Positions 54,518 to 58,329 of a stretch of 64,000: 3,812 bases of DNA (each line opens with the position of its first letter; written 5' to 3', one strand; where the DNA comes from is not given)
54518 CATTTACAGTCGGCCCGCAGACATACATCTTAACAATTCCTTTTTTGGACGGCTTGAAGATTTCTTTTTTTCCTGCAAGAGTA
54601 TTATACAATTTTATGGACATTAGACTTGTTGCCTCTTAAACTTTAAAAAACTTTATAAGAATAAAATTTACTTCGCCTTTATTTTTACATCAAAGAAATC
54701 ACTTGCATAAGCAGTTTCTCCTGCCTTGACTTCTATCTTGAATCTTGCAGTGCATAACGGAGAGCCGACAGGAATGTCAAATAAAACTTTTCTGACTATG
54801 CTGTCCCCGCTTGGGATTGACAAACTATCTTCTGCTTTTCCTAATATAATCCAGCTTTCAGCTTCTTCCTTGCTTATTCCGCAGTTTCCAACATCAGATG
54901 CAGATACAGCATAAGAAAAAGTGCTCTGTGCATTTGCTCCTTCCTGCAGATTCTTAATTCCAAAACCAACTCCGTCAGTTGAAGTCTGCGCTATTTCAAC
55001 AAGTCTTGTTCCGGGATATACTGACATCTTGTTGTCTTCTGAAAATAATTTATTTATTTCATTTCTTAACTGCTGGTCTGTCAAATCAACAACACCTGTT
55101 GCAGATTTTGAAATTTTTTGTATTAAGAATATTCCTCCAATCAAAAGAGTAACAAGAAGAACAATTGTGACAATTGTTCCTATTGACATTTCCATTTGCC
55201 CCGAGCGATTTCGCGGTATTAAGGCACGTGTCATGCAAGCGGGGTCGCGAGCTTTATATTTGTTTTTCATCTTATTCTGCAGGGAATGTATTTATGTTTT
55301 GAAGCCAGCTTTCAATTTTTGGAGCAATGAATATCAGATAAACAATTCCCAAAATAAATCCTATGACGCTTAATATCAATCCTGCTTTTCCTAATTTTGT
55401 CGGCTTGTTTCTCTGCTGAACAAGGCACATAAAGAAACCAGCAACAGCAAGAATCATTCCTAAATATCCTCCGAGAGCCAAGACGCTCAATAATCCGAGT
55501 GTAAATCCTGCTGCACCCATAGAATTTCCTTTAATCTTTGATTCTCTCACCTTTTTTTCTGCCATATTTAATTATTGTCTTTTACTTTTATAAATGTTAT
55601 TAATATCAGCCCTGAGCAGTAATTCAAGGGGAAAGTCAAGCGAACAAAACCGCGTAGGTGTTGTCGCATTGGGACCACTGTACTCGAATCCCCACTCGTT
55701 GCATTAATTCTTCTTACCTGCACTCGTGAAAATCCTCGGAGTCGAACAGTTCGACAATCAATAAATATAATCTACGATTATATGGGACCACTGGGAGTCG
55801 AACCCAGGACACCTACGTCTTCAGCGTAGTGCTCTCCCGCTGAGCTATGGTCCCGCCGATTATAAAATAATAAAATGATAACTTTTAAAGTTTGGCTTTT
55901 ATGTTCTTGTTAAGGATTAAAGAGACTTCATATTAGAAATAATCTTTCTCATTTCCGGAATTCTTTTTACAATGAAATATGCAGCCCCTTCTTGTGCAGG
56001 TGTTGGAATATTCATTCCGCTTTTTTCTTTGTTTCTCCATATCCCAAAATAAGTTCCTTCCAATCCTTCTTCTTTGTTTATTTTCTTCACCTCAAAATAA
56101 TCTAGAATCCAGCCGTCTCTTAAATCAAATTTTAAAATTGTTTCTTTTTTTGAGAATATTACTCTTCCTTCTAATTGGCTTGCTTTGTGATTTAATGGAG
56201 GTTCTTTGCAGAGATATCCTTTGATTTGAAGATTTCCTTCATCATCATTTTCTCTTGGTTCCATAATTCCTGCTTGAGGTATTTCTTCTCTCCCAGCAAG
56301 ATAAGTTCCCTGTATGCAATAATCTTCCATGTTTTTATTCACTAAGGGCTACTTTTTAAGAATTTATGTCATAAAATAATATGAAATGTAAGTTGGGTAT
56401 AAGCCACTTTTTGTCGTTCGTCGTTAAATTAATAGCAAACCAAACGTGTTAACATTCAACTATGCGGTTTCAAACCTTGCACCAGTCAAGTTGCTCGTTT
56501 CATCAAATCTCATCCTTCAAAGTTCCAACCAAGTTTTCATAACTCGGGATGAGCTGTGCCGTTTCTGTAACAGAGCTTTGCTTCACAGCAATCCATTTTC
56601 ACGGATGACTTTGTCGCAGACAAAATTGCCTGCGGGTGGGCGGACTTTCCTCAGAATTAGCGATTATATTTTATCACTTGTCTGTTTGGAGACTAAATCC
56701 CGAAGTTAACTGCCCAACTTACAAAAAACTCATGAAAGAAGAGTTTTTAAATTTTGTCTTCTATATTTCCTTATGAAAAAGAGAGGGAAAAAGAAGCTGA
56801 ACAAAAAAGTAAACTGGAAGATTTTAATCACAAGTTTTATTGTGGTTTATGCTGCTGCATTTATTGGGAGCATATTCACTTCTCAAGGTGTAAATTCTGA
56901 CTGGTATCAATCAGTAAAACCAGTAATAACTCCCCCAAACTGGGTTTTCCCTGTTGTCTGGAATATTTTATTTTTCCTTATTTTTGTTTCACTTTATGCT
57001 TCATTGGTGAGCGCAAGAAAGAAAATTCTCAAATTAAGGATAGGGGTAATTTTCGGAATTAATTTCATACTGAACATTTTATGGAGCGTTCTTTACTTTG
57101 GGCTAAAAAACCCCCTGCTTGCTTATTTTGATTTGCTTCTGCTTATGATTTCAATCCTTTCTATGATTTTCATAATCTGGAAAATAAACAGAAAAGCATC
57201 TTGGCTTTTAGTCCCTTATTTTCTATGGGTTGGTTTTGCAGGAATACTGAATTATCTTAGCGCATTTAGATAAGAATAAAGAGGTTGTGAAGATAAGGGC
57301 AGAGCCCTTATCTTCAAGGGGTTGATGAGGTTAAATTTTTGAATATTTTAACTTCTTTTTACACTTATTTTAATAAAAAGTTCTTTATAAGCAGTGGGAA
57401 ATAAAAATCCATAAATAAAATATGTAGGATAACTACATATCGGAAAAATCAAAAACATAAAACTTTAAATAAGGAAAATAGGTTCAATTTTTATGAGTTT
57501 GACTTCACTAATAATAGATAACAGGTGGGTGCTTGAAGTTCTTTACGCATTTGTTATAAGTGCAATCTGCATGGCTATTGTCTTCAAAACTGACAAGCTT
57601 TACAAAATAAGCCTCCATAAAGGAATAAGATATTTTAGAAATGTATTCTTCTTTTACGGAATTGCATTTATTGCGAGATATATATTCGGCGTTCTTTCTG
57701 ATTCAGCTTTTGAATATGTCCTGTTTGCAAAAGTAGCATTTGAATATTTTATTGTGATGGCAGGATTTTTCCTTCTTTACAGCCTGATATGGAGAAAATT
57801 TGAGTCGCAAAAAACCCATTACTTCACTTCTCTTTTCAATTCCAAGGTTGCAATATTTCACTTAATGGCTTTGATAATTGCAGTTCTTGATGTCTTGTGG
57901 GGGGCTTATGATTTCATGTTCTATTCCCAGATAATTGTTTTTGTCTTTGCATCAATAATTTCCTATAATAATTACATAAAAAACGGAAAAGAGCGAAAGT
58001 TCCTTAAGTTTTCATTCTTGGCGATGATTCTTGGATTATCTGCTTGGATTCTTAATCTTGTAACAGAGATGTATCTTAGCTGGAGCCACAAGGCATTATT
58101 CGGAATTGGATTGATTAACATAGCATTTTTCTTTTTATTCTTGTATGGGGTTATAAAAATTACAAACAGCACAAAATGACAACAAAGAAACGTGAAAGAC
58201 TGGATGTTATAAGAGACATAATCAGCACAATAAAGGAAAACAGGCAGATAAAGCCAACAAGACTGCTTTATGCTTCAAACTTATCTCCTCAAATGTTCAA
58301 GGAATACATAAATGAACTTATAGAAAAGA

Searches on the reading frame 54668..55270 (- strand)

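Call 12: search_protein_families(library=pfam, proteins=[window:54668-55270:-], max_evalue=1)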
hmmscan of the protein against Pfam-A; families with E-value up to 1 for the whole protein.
window:54668-55270:- (200 aa): 3 families
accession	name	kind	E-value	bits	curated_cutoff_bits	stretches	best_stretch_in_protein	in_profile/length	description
PF12698.13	ABC2_membrane_3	-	0.038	13.5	31.6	1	32-104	3-81/347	ABC-2 family transporter protein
PF17870.6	Insulin_TMD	-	0.046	14.2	33.4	1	20-52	9-40/47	Insulin receptor trans-membrane segment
PF00802.24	Glycoprotein_G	-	0.25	11.1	27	1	26-106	32-114/263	Pneumovirus attachment glycoprotein G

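Call 13: search_protein_families(library=ncbifam, proteins=[window:54668-55270:-], max_evalue=1)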
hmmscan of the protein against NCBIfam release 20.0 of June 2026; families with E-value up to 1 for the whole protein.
window:54668-55270:- (200 aa): 2 families
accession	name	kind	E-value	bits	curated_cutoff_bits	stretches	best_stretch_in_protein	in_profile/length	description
NF008490.0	PRK11401.1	equivalog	0.0053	16.7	222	1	10-99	34-116/129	enamine/imine deaminase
NF041581.1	SosA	equivalog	0.093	12.9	60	1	35-74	13-53/77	DNA damage-induced cell division inhibitor SosA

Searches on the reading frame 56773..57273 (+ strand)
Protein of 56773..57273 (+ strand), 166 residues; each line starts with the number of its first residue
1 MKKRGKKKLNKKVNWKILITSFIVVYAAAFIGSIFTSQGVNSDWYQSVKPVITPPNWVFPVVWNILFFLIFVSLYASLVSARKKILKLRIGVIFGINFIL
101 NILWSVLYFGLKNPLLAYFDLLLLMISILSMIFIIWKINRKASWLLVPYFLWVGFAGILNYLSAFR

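Call 76: search_protein_families(library=pfam, proteins=[window:56773-57273:+], max_evalue=0.01)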
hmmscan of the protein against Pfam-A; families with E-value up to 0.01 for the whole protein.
window:56773-57273:+ (166 aa): 1 family
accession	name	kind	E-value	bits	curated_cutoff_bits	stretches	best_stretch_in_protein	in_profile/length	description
PF03073.20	TspO_MBR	-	2.6e-35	121.7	24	1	23-161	3-141/145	TspO/MBR family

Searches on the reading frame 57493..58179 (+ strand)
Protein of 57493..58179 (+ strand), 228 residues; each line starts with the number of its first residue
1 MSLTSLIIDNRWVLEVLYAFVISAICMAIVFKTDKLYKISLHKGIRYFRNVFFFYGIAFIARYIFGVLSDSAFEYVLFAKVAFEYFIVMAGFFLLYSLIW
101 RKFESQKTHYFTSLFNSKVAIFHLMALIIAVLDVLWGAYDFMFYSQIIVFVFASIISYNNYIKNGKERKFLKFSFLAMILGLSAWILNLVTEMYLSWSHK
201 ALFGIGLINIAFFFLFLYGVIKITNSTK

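Call 76: search_protein_families(library=pfam, proteins=[window:57493-58179:+], max_evalue=0.01)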
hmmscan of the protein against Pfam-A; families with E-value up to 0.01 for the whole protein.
window:57493-58179:+ (228 aa): 0 families
